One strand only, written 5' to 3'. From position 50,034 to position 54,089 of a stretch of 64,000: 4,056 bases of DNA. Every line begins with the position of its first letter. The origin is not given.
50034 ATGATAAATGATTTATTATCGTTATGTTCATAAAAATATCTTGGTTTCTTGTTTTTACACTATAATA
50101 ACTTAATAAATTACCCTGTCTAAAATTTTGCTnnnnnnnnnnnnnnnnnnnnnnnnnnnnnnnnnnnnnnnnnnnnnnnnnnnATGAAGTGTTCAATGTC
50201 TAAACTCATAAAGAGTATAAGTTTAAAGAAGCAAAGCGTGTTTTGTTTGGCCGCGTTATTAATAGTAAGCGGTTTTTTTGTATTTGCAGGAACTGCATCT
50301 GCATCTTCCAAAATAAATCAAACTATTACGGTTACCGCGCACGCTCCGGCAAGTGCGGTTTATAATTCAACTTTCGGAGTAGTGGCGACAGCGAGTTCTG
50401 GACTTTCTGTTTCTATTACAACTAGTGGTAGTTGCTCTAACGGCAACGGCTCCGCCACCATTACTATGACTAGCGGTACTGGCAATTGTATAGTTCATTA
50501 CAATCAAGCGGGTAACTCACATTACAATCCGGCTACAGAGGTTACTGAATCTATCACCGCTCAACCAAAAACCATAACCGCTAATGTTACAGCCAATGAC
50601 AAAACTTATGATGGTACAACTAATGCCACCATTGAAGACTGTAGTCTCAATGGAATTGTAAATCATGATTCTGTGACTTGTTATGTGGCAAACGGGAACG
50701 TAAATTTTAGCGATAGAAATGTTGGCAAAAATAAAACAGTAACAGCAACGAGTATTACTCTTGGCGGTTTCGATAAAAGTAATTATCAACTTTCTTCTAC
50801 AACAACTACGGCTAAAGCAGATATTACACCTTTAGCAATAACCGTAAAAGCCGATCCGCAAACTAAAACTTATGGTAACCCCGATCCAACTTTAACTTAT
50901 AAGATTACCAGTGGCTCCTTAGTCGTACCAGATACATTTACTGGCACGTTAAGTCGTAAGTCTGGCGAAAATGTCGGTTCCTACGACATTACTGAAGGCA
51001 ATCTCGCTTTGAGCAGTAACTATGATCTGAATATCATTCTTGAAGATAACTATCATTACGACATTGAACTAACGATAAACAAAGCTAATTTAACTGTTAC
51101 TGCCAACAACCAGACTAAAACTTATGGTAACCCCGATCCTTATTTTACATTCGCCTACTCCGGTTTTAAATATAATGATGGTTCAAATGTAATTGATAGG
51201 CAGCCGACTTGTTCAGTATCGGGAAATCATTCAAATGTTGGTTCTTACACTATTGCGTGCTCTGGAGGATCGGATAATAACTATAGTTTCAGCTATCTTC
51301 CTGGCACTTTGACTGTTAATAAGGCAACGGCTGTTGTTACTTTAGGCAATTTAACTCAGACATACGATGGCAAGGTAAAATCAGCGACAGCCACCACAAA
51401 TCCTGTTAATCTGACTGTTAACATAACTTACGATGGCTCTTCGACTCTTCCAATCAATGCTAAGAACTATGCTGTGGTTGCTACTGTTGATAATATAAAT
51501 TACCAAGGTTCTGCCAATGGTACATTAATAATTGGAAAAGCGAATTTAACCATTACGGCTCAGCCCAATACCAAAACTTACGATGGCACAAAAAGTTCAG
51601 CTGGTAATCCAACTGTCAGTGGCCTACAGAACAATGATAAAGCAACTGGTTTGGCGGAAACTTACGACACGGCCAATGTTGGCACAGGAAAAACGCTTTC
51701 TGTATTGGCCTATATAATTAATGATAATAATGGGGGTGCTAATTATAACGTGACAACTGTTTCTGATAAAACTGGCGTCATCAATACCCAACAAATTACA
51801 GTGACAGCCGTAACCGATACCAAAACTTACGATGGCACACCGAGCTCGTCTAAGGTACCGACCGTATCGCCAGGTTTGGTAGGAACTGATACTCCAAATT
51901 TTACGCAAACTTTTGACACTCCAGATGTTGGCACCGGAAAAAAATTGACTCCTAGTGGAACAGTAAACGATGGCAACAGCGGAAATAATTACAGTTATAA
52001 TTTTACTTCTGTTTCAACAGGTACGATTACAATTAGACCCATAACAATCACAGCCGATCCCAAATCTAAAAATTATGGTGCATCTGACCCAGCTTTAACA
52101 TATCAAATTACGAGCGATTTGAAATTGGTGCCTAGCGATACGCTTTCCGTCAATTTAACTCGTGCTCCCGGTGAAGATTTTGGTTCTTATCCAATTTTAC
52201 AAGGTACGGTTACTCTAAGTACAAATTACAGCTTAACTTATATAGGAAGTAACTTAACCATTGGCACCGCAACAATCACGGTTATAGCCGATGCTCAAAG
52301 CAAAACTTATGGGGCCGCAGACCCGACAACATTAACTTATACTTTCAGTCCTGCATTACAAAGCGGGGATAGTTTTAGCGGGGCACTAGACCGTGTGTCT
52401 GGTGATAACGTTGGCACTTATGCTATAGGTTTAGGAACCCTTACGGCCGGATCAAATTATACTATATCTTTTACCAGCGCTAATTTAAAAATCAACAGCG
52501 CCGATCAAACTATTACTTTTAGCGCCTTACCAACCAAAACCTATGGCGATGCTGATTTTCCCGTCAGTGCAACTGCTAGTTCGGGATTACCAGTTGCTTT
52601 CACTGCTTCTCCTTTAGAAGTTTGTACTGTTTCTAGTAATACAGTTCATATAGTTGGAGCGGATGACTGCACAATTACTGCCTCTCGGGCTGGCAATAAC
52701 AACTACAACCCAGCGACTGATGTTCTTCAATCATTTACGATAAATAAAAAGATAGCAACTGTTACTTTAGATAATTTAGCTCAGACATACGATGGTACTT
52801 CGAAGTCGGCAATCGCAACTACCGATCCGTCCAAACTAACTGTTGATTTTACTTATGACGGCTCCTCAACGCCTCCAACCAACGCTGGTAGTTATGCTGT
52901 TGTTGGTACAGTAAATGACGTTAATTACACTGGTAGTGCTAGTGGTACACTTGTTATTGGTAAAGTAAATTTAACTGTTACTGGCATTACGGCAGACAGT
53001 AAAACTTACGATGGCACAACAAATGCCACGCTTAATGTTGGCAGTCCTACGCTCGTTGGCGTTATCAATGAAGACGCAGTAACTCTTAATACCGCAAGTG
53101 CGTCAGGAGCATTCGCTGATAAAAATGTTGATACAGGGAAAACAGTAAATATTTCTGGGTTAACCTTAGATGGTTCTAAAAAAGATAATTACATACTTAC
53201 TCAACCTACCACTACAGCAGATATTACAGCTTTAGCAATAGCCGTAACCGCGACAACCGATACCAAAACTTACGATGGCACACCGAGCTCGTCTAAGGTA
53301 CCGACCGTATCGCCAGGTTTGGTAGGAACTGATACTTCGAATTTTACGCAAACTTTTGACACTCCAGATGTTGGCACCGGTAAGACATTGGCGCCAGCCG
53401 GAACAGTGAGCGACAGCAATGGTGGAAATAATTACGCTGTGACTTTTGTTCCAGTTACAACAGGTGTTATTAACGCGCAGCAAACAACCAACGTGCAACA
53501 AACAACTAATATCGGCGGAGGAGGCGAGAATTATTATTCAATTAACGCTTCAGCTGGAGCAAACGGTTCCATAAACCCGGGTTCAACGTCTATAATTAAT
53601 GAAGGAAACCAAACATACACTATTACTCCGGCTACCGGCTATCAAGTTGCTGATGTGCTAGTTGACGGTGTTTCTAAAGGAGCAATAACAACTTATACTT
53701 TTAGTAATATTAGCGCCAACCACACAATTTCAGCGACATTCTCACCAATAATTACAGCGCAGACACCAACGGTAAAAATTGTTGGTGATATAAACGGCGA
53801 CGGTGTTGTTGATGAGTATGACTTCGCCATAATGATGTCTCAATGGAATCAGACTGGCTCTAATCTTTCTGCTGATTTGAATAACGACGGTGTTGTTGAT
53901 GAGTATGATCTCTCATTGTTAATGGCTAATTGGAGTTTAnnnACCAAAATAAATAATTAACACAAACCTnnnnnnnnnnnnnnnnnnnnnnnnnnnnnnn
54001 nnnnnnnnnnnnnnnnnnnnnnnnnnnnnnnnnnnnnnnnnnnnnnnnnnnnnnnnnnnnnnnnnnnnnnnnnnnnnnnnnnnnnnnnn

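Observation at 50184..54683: Giant MBG-repeat adhesin ending in a dockerin pair, next to a membrane-anchored cohesin-like protein: a minimal cohesin-dockerin surface-display pair in a CPR-like genome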

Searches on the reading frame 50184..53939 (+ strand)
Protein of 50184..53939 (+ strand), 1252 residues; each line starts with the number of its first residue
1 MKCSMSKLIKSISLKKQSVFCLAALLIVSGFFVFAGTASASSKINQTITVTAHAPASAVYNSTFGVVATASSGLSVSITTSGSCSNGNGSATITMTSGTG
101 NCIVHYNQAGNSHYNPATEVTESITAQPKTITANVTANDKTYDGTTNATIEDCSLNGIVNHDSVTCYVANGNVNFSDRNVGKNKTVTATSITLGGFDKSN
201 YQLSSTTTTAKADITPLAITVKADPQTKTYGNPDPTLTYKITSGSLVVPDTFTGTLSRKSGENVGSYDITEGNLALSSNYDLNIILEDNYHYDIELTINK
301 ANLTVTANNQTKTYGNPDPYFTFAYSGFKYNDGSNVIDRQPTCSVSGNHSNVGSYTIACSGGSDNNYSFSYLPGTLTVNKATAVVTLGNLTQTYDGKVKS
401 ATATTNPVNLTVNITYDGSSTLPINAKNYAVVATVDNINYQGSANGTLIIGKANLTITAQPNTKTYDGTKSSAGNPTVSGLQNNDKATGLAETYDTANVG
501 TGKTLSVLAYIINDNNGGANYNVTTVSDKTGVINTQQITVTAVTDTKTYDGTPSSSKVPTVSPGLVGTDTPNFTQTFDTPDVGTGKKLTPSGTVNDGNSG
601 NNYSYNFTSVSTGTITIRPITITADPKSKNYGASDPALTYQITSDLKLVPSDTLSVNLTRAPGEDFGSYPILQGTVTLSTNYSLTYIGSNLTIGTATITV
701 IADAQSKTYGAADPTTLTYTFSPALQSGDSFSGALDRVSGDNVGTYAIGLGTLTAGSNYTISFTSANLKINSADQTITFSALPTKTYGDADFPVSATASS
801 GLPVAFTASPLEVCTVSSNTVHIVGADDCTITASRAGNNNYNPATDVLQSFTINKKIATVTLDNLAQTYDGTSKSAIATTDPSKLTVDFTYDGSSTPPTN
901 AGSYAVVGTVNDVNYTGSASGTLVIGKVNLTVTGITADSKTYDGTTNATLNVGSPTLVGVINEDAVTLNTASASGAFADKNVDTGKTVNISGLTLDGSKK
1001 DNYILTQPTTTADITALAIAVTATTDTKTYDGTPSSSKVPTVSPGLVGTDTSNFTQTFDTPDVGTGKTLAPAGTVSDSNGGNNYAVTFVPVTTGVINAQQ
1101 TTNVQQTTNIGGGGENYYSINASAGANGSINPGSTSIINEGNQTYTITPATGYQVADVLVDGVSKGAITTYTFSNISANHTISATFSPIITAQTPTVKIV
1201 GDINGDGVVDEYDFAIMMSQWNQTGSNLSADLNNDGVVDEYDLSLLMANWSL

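Call 3: search_protein_families(library=pfam, proteins=[window:50184-53939:+], max_evalue=1)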
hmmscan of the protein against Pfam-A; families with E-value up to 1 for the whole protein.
window:50184-53939:+ (1252 aa): 6 families
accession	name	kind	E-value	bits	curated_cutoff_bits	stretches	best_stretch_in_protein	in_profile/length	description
PF18676.6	MBG_2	-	1.3e-62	208.7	25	5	303-377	1-72/72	MBG domain (YGX type)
PF18887.5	MBG_3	-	4.8e-55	184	25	2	858-927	1-70/72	MBG domain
PF18657.6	YDG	-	7.5e-49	164.4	25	5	928-1009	3-84/85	YDG domain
PF00404.24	Dockerin_1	-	1.5e-08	35.1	22.9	1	1201-1247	2-53/57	Dockerin type I domain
PF00036.39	EF-hand_1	-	0.035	14.1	25.4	0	1202-1219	10-27/29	EF hand domain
PF25726.1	UL148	-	0.1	12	27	1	569-624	175-229/327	Cytomegalovirus endoplasmic reticulum-resident glycoprotein UL148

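Call 4: search_protein_families(library=ncbifam, proteins=[window:50184-53939:+], max_evalue=1)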
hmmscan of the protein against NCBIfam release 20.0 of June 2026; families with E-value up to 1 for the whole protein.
window:50184-53939:+ (1252 aa): 1 family
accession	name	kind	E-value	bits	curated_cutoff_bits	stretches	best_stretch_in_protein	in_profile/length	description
NF041540.1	dockerin_GC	domain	0.00036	20.9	29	1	1202-1250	4-63/67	GC-type dockerin domain-anchored protein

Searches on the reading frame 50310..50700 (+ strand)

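Call 77: search_protein_families(library=pfam, proteins=[window:50310-50700:+], max_evalue=0.1)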
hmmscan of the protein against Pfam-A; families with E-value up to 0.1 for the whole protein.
window:50310-50700:+ (130 aa): 2 families
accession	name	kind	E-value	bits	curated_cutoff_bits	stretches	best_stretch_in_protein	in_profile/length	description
PF18657.6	YDG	-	1.3e-06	29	25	1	86-124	2-45/85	YDG domain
PF24053.1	DUF7356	-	0.015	15.7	27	1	4-66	47-103/105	Domain of unknown function (DUF7356)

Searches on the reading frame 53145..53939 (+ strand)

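Call 77: search_protein_families(library=pfam, proteins=[window:53145-53939:+], max_evalue=0.1)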
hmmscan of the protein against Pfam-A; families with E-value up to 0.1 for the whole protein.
window:53145-53939:+ (265 aa): 6 families
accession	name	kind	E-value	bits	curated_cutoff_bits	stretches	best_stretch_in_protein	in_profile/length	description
PF00404.24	Dockerin_1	-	1.4e-09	38.5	22.9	1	214-260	2-53/57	Dockerin type I domain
PF18657.6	YDG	-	3.9e-08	33.9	25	2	31-99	4-80/85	YDG domain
PF00036.39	EF-hand_1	-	0.00037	20.3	25.4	0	215-232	10-27/29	EF hand domain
PF13405.12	EF-hand_6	-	0.017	15.2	25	0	215-232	10-27/30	EF-hand domain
PF13202.12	EF-hand_5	-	0.075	13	25.9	0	243-252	8-17/25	EF hand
PF13499.12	EF-hand_7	-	0.09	13.6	30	0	215-232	50-67/67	EF-hand domain pair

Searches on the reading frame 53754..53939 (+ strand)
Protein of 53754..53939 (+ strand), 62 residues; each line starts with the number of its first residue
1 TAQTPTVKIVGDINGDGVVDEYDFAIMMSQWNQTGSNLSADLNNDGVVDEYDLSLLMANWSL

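Call 36: find_homologous_proteins(query=window:53754-53939:+, max_evalue=0.01)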
Query window:53754-53939:+ (62 aa): 16 proteins with E <= 0.01 among 71 candidates.
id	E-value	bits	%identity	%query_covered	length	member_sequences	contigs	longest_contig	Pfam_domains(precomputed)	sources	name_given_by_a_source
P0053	3.4e-19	85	78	81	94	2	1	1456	PF00404.25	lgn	-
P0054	3.5e-19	85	75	84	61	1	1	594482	PF00404.25,PF00036.39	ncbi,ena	-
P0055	3.3e-17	79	63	97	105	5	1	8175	PF00404.25,PF16656.12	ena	-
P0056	2.2e-16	77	74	81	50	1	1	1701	PF00404.25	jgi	jgi:hypothetical protein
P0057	2.8e-12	64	76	68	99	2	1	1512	-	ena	-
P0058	1.4e-11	62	74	68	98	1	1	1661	-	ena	-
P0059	3.7e-7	48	74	56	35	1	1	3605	-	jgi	-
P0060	2.1e-6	45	50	87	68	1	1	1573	PF00404.25,PF13517.13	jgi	jgi:hypothetical protein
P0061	2.0e-5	42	51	84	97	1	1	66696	PF00404.25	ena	-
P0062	8.7e-5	40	68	55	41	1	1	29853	-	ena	-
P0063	7.7e-4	37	44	85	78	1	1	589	PF00404.25,PF13517.13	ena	-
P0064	1.0e-3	37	40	82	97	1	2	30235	PF00404.25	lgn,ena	-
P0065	1.1e-3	37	39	82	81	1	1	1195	PF00404.25,PF00036.39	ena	-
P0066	1.5e-3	36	46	81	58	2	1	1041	-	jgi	-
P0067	4.3e-3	35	46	81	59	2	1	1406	-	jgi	jgi:hypothetical protein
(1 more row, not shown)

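Call 55: find_related_loci(query=A5, collection=metagenome_contigs, flank=4000)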
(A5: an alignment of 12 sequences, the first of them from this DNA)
Query A5 (56 aa) in metagenome_contigs; peptide patterns used: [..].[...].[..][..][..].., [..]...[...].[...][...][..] (x = any residue, [..] = any of these).
600 stretches matched a pattern (row limit reached: there are more); 140 encode a relative of the query (tblastn E <= 1e-3); the best 80 are kept; 80 distinct loci.
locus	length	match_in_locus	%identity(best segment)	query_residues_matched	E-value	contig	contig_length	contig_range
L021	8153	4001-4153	75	5-55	6e-23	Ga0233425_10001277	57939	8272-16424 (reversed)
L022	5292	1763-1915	69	6-56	6e-19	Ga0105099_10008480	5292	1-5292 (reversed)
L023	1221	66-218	65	5-55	4e-15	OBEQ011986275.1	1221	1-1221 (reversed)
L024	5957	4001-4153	55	5-55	6e-15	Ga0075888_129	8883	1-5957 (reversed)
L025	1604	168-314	54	3-54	4e-14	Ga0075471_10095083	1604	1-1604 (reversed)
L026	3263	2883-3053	52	5-56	4e-13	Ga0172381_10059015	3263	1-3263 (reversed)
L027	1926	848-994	53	6-54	1e-12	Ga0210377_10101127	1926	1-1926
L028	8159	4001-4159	49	3-55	1e-12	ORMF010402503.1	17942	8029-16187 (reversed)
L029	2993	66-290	49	1-54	1e-12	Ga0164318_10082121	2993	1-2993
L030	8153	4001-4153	49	5-55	2e-12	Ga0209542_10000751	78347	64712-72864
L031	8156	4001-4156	46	4-54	4e-12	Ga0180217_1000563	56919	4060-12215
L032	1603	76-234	50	2-55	6e-12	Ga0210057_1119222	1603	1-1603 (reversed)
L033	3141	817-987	50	5-54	1e-11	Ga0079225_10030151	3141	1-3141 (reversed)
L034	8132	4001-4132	59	11-54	4e-11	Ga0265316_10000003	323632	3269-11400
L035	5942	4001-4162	45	3-55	1e-10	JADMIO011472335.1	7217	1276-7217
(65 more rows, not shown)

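Call 86: search_protein_families(library=pfam, proteins=[L021:242-4153:+, L022:2-1915:+, L030:3533-4156:+, L024:3524-4156:+], max_evalue=0.0001)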
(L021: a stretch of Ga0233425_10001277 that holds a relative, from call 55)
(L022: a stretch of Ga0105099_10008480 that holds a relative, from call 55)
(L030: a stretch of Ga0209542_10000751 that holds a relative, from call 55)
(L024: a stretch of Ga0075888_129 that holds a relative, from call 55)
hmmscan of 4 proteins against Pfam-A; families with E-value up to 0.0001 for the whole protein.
L021:242-4153:+ (1304 aa): 4 families
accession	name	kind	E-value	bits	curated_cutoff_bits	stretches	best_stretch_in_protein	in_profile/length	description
PF00404.24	Dockerin_1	-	4.2e-10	40.1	22.9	1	1253-1300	1-53/57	Dockerin type I domain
PF19077.6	Big_13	-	2e-09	38.3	27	0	924-999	29-102/102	Bacterial Ig-like domain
PF00090.25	TSP_1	-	2.5e-08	34.4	21.6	1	1110-1155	2-49/49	Thrombospondin type 1 domain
PF19028.6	TSP1_spondin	-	3.3e-06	27.7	41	1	1110-1155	5-52/52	Spondin-like TSP1 domain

L022:2-1915:+ (638 aa): 4 families
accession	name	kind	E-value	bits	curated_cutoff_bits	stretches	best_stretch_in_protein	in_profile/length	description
PF13385.13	Laminin_G_3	-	4e-15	56.7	27.6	1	361-528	1-151/151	Concanavalin A-like lectin/glucanases superfamily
PF23197.1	IG_AIR9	-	2e-08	34.4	27.5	1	16-93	4-83/87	AIR9 A9 domain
PF10102.14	DUF2341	-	2.6e-08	34.7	23.4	1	245-306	1-61/84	Domain of unknown function (DUF2341)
PF00404.24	Dockerin_1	-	3.9e-07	30.6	22.9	1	588-633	3-53/57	Dockerin type I domain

L030:3533-4156:+ (208 aa): 2 families
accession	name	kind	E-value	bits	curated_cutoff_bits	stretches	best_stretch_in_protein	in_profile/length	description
PF13290.12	CHB_HEX_C_1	-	1.2e-12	48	22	1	59-113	1-55/67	Chitobiase/beta-hexosaminidase C-terminal domain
PF13287.12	Fn3_assoc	-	3.3e-09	37.2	23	1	70-120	1-52/59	Fn3 associated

L024:3524-4156:+ (211 aa): 3 families
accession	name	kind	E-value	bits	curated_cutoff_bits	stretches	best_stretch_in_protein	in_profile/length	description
PF13290.12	CHB_HEX_C_1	-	2.1e-09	37.6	22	1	59-118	1-60/67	Chitobiase/beta-hexosaminidase C-terminal domain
PF13287.12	Fn3_assoc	-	4.7e-09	36.7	23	1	70-127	1-59/59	Fn3 associated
PF00404.24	Dockerin_1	-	1.4e-05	25.7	22.9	1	160-206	2-53/57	Dockerin type I domain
